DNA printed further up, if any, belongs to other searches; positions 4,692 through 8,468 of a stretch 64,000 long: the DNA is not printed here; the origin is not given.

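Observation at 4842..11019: Periplasmic (Tat-exported) Nar/Nxr-type molybdoenzyme operon with a Cys-x3-Asp-x3-Cys FS0 motif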

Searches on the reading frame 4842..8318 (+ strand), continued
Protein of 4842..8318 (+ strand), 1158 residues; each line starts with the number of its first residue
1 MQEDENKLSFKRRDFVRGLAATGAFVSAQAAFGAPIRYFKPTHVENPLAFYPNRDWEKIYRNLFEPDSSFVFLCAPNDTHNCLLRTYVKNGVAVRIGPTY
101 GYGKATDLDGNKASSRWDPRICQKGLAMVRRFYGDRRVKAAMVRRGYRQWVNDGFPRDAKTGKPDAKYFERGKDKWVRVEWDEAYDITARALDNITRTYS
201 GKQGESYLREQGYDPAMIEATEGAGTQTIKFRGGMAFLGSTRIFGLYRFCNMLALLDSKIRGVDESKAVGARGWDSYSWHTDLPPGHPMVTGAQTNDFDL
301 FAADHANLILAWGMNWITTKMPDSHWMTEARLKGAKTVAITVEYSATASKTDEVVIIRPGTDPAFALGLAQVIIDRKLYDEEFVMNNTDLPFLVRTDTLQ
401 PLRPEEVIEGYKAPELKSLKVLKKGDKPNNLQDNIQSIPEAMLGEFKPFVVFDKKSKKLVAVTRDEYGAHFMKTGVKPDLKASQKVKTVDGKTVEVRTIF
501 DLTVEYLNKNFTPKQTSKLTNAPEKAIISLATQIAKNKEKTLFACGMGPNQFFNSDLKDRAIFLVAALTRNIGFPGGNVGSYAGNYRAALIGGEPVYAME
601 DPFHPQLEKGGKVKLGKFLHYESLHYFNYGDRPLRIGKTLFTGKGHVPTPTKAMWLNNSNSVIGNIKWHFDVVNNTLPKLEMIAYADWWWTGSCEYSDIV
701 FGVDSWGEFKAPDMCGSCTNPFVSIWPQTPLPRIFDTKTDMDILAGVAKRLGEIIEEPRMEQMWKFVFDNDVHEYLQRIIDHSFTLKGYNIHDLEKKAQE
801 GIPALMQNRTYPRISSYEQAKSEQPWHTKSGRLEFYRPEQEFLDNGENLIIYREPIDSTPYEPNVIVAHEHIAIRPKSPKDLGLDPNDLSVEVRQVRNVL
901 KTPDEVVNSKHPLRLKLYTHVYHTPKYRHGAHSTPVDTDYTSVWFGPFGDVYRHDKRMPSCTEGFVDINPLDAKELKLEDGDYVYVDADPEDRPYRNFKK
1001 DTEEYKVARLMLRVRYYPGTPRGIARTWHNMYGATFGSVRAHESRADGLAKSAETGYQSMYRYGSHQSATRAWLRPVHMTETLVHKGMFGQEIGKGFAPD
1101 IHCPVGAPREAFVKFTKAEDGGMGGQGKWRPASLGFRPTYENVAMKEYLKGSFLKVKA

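Call 10: find_homologous_proteins(query=window:4842-8318:+)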
Query window:4842-8318:+ (1158 aa): 2829 proteins with E <= 0.001 among 8000 candidates; the best 120 are listed.
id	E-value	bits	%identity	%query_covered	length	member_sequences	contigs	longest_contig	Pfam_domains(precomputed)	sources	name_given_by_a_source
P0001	0.0e+0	2757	100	100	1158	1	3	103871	PF00384.28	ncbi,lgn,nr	ncbi:MAG: molybdopterin-dependent oxidoreductase [Deltaproteobacteria bacterium]|nr:molybdopterin-de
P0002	0.0e+0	2288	82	99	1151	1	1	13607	PF00384.28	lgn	-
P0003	0.0e+0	2269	81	99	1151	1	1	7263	PF00384.28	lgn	-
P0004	0.0e+0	2218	79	100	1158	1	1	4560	PF00384.28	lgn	-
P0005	0.0e+0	2214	78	99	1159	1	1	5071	PF00384.28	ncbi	-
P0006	0.0e+0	2212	79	100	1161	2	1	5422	PF00384.28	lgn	-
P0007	0.0e+0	2176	77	99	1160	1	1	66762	PF00384.28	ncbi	-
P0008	0.0e+0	2159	77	99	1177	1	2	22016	PF00384.28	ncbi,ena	ncbi:MAG: molybdopterin-dependent oxidoreductase [Bdellovibrionota bacterium]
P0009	0.0e+0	2151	75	100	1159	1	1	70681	PF00384.28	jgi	-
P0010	0.0e+0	2140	76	100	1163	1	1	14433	PF00384.28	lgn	-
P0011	0.0e+0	2133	75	100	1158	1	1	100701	PF00384.28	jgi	-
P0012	0.0e+0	2132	75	100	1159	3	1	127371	PF00384.28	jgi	jgi:nitrate reductase alpha subunit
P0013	0.0e+0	2127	75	100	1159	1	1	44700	PF00384.28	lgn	-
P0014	0.0e+0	2126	76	99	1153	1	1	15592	PF00384.28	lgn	-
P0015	0.0e+0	2126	77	98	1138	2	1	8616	PF00384.28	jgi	-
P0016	0.0e+0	2125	75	100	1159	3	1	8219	PF00384.28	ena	-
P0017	0.0e+0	2123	75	100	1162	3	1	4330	PF00384.28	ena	-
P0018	0.0e+0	2122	74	100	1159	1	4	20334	PF00384.28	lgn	-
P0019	0.0e+0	2119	75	100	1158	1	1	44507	PF00384.28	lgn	-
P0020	0.0e+0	2116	74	100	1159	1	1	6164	PF00384.28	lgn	-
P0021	0.0e+0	2116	76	99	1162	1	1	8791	PF00384.28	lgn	-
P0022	0.0e+0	2116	75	100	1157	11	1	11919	PF00384.28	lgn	-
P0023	0.0e+0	2112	75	99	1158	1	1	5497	PF00384.28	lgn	-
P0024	0.0e+0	2111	75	100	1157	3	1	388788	PF00384.28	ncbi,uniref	ncbi:molybdopterin-dependent oxidoreductase [Bdellovibrio sp.]|uniref:molybdopterin-dependent oxidor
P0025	0.0e+0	2110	75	99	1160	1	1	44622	PF00384.28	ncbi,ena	-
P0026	0.0e+0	2105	74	100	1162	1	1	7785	PF00384.28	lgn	-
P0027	0.0e+0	2101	75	100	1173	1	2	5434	PF00384.28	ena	-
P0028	0.0e+0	2098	74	100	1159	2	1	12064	PF00384.28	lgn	-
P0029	0.0e+0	2094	75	100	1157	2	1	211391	PF00384.28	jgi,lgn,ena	-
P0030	0.0e+0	2092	74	99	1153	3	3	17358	PF00384.28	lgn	-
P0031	0.0e+0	2087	75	99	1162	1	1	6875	PF10518.15,PF00384.28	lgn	-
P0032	0.0e+0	2086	75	99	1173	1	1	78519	PF00384.28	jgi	jgi:nitrate reductase alpha subunit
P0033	0.0e+0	2083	74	100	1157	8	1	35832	PF00384.28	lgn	-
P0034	0.0e+0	2081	74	100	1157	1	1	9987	PF00384.28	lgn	-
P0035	0.0e+0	2081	76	98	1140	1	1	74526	PF00384.28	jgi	jgi:nitrate reductase alpha subunit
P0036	0.0e+0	2080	74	99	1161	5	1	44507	PF00384.28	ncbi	-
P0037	0.0e+0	2078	74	99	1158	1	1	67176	PF00384.28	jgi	jgi:nitrate reductase alpha subunit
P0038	0.0e+0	2076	73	99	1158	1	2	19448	PF00384.28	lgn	-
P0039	0.0e+0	2076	74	99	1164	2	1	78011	PF00384.28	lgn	-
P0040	0.0e+0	2074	73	100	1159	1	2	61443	PF00384.28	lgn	-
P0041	0.0e+0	2073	74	100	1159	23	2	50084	PF00384.28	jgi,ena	-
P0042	0.0e+0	2072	73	100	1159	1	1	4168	PF00384.28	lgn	-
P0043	0.0e+0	2072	74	99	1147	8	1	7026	PF00384.28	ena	-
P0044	0.0e+0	2064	74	99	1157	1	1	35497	PF00384.28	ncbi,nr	ncbi:MAG: molybdopterin-dependent oxidoreductase [Oligoflexia bacterium]|nr:molybdopterin-dependent 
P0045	0.0e+0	2060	73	100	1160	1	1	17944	PF00384.28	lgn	-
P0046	0.0e+0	2059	73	100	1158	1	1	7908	PF00384.28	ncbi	-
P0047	0.0e+0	2059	72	99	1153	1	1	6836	PF00384.28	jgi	-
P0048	0.0e+0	2059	72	100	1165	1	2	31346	PF00384.28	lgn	-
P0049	0.0e+0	2059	73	100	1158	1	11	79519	PF00384.28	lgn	-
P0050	0.0e+0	2059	73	100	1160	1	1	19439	PF00384.28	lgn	-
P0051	0.0e+0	2058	73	100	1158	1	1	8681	PF00384.28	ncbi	-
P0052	0.0e+0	2057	73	100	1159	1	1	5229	PF00384.28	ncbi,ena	-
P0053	0.0e+0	2056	73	100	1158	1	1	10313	PF00384.28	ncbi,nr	ncbi:MAG: molybdopterin-dependent oxidoreductase [Oligoflexia bacterium]|nr:molybdopterin-dependent 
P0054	0.0e+0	2056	73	100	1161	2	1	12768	PF00384.28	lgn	-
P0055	0.0e+0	2054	74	99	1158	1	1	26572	PF00384.28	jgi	jgi:nitrate reductase alpha subunit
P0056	0.0e+0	2054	72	100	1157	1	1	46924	PF00384.28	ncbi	-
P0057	0.0e+0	2053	72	99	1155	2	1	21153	PF00384.28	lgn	-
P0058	0.0e+0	2053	73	100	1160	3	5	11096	PF00384.28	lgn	-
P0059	0.0e+0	2052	72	100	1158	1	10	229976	PF00384.28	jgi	jgi:nitrate reductase alpha subunit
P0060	0.0e+0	2050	72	100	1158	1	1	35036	PF00384.28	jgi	jgi:nitrate reductase alpha subunit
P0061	0.0e+0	2049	72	99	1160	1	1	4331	PF00384.28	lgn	-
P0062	0.0e+0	2049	72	100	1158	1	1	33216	PF00384.28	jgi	jgi:nitrate reductase alpha subunit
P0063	0.0e+0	2043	72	100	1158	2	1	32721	PF00384.28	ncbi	-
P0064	0.0e+0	2038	73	99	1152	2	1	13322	PF00384.28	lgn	-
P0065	0.0e+0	2033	72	100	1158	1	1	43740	PF00384.28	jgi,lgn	jgi:nitrate reductase alpha subunit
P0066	0.0e+0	2033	72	100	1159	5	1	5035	PF00384.28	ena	-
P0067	0.0e+0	2031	72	100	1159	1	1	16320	PF00384.28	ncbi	-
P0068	0.0e+0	2027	72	99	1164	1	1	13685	PF00384.28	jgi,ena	-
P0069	0.0e+0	2026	72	100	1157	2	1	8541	PF00384.28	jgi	jgi:nitrate reductase alpha subunit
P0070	0.0e+0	2021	71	100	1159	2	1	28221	PF00384.28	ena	-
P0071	0.0e+0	2021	72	99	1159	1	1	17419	PF00384.28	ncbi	ncbi:MAG: molybdopterin-dependent oxidoreductase [Planctomycetota bacterium]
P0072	0.0e+0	2020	72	99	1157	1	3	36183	PF00384.28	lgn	-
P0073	0.0e+0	2020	71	100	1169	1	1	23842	PF00384.28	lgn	-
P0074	0.0e+0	2019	71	99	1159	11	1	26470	PF00384.28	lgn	-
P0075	0.0e+0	2016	72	99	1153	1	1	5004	PF00384.28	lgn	-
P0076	0.0e+0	2013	71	100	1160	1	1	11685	PF00384.28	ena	-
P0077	0.0e+0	2011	72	99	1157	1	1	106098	PF00384.28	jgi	jgi:nitrate reductase alpha subunit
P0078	0.0e+0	2011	72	99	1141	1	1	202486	PF00384.28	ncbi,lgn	-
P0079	0.0e+0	2010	72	100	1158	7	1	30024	PF00384.28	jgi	jgi:nitrate reductase alpha subunit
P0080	0.0e+0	2009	70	99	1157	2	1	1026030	PF00384.28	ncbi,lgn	-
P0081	0.0e+0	2009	71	100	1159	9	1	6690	PF00384.28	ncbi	-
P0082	0.0e+0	2007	72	99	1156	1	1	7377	PF00384.28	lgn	-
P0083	0.0e+0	2005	71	100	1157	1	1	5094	PF00384.28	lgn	-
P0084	0.0e+0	2005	72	99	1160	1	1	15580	PF00384.28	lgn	-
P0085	0.0e+0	2004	71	100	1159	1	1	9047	PF00384.28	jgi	jgi:nitrate reductase / nitrite oxidoreductase, alpha subunit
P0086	0.0e+0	2001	72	99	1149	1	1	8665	PF00384.28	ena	-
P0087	0.0e+0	2000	72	100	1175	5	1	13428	PF00384.28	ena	-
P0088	0.0e+0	2000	70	100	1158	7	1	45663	PF00384.28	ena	-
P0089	0.0e+0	1994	71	99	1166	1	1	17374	PF00384.28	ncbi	ncbi:MAG: molybdopterin-dependent oxidoreductase [Myxococcota bacterium]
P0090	0.0e+0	1994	72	99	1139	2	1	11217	PF00384.28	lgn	-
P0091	0.0e+0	1994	70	99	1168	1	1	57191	PF00384.28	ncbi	-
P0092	0.0e+0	1991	71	99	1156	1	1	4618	PF00384.28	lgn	-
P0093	0.0e+0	1991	70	99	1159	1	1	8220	PF00384.28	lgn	-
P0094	0.0e+0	1986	71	100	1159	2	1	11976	PF00384.28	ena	-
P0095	0.0e+0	1986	71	100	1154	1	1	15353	PF00384.28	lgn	-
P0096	0.0e+0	1986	70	100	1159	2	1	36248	PF00384.28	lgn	-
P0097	0.0e+0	1983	71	100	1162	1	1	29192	PF00384.28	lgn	-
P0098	0.0e+0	1982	70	100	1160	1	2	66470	PF00384.28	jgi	jgi:nitrate reductase alpha subunit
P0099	0.0e+0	1978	70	99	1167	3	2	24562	PF00384.28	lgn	-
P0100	0.0e+0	1977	70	99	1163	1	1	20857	PF00384.28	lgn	-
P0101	0.0e+0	1977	69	100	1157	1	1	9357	PF00384.28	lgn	-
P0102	0.0e+0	1975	70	100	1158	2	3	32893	PF00384.28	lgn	-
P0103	0.0e+0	1971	71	100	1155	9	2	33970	PF00384.28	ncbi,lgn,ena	-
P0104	0.0e+0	1970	71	99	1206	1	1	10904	PF00384.28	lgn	-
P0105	0.0e+0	1970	70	99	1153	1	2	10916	PF00384.28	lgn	-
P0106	0.0e+0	1967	70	100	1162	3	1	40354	PF00384.28,PF01568.28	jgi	jgi:nitrate reductase / nitrite oxidoreductase, alpha subunit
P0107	0.0e+0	1965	69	99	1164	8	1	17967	PF00384.28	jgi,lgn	-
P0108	0.0e+0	1964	71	100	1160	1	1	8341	PF00384.28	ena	-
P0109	0.0e+0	1962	69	99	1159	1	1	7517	PF00384.28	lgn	-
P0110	0.0e+0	1960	70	97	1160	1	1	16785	PF00384.28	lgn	-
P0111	0.0e+0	1958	71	99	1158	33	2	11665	PF00384.28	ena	-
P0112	0.0e+0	1957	70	99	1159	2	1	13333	PF00384.28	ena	-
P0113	0.0e+0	1957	70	100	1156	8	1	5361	PF00384.28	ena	-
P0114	0.0e+0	1956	69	100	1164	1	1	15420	PF00384.28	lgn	-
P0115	0.0e+0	1955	69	100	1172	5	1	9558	PF00384.28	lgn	-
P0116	0.0e+0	1954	69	99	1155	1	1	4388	PF00384.28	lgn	-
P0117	0.0e+0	1953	70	100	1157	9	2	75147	PF00384.28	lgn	-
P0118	0.0e+0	1952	71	99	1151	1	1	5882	PF00384.28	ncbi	-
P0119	0.0e+0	1952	70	99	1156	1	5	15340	PF00384.28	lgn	-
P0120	0.0e+0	1948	70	99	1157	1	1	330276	PF00384.28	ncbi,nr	ncbi:MAG: molybdopterin-dependent oxidoreductase [Deltaproteobacteria bacterium]|nr:molybdopterin-de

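Call 28: find_encoding_contigs(protein=window:4842-8318:+, flank=10000, max_places=3)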
Protein window:4842-8318:+ (1158 aa): 3 contigs read that carry it; 3 places shown.
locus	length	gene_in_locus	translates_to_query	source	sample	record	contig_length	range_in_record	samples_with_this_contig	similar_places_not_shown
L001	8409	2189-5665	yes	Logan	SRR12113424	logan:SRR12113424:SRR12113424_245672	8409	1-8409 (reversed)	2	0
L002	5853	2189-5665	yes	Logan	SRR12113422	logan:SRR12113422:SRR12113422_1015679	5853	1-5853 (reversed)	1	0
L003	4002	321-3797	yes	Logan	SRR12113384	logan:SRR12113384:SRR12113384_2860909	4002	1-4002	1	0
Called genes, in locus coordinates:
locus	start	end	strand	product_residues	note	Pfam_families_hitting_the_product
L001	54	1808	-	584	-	-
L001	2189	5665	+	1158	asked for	PF00384:Molybdopterin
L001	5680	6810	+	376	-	PF13187:Fer4_9 (faint), PF00037:Fer4 (faint), PF12797:Fer4_2 (faint), PF12837:Fer4_6 (faint), PF12838:Fer4_7, PF13237:Fer4_10, PF13247:Fer4_11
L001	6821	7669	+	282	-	PF09459:EB_dh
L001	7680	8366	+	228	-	PF02613:Nitrate_red_del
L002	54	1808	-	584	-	-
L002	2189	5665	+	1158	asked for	PF00384:Molybdopterin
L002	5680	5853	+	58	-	?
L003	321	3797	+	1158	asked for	PF00384:Molybdopterin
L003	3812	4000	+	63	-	?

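Call 30: search_protein_representatives(protein=window:4842-8318:+)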
Query: 1158 residues. Proteins with E-value up to 0.001 (for the whole library): 3342; up to 1e-10: 1292; up to 1e-30: 249. The best 150 are listed.
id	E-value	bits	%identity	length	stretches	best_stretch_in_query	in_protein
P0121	0.0e+00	1354.2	54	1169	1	20-1157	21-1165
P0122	0.0e+00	1014.7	45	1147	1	10-1152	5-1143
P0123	6.7e-265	898.7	42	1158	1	10-1156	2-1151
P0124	1.0e-248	845.1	55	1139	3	667-1022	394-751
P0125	3.6e-234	797.0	53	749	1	7-653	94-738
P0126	9.5e-222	755.8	39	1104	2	11-867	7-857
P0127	1.4e-204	698.9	58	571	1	42-573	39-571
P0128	9.5e-181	620.0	59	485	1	10-488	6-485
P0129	3.4e-176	604.9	41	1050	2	10-728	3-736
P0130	1.4e-159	549.9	54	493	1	129-617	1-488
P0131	4.4e-151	521.8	45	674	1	194-784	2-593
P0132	6.1e-150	518.0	42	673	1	12-679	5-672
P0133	5.5e-121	422.1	50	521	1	89-516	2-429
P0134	2.1e-120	420.1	66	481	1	217-522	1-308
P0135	5.9e-120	418.7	69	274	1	180-449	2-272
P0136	1.3e-115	404.3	35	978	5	444-864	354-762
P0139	2.2e-109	383.6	37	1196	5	268-592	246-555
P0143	2.6e-105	370.2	35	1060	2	263-1091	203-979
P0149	1.0e-91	325.2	33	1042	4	276-862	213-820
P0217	3.3e-52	194.3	33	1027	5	268-412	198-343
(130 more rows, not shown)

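Call 31: list_cluster_members(proteins=[P0121, P0122, P0123, P0126, P0129, P0136, P0139, P0143, P0149, P0217])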
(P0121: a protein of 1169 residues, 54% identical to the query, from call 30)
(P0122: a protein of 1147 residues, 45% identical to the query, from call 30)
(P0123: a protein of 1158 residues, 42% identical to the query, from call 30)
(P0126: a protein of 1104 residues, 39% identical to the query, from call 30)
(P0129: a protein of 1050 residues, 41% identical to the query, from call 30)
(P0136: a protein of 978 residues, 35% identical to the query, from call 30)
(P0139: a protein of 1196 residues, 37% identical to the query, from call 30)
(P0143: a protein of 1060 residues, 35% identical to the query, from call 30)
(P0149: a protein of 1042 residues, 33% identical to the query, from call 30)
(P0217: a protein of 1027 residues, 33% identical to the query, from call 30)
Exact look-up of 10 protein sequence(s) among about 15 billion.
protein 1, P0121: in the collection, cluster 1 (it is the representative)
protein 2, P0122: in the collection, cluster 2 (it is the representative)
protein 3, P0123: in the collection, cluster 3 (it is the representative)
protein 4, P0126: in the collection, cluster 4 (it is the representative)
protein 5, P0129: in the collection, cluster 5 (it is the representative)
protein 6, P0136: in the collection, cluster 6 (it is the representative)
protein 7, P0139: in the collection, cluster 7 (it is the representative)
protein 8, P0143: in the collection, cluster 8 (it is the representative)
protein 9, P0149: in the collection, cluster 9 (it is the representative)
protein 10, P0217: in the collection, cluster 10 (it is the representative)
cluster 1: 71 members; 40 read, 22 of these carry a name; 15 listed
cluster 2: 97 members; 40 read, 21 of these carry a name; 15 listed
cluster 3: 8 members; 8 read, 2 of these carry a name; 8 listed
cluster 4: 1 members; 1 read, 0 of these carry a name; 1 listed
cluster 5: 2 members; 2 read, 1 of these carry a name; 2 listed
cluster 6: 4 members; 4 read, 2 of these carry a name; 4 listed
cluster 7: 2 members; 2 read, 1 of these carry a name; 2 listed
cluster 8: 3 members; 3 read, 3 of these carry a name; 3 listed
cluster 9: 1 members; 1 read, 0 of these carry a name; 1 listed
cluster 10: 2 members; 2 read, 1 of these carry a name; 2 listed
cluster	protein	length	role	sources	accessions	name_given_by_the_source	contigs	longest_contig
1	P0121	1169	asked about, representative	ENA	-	-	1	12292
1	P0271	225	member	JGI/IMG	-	nitrate reductase alpha subunit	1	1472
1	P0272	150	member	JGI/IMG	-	nitrate reductase alpha subunit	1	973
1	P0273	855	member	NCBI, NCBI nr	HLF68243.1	MAG TPA: molybdopterin-dependent oxidoreductase, partial [Gaiellaceae bacterium] | molybdopterin-dependent oxidoreductase [Gaiellaceae bacterium]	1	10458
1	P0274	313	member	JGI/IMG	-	nitrate reductase alpha subunit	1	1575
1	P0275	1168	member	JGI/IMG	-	nitrate reductase alpha subunit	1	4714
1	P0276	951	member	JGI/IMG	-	nitrate reductase alpha subunit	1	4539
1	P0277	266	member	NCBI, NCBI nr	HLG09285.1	MAG TPA: molybdopterin-dependent oxidoreductase, partial [Gaiellaceae bacterium] | molybdopterin-dependent oxidoreductase [Gaiellaceae bacterium]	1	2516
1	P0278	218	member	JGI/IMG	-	nitrate reductase alpha subunit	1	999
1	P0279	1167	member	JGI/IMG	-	nitrate reductase alpha subunit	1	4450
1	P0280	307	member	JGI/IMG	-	nitrate reductase alpha subunit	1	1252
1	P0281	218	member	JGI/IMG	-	nitrate reductase alpha subunit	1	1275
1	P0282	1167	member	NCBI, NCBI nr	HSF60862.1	MAG TPA: molybdopterin-dependent oxidoreductase [Gaiellaceae bacterium] | molybdopterin-dependent oxidoreductase [Gaiellaceae bacterium]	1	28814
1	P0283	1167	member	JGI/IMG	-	nitrate reductase alpha subunit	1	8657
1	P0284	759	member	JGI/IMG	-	nitrate reductase alpha subunit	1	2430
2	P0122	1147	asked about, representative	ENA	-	-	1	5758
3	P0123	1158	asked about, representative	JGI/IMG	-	-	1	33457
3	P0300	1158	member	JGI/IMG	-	nitrate reductase alpha subunit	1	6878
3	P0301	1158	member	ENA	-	-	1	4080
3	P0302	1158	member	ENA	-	-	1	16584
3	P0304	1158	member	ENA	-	-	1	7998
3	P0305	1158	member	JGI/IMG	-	-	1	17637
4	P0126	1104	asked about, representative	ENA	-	-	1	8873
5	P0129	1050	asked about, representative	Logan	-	-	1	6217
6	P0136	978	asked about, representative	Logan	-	-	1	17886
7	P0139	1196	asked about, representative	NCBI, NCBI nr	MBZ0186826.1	MAG: molybdopterin-dependent oxidoreductase, partial [Candidatus Obscuribacterales ... | molybdopterin-dependent oxidoreductase [Candidatus Obscuribacterales bacterium]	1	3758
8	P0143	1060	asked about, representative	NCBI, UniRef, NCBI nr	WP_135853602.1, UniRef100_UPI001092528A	molybdopterin-dependent oxidoreductase [Halorussus salinus] | molybdopterin-dependent oxidoreductase n=1 Tax=Halorussus salinus TaxID=1364935 ...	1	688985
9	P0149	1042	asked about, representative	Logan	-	-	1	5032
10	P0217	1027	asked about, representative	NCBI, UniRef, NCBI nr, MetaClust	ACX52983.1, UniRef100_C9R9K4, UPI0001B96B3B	molybdopterin oxidoreductase [Ammonifex degensii KC4] | Molybdopterin oxidoreductase n=1 Tax=Ammonifex degensii (strain DSM 10501 / KC4) ... | status=active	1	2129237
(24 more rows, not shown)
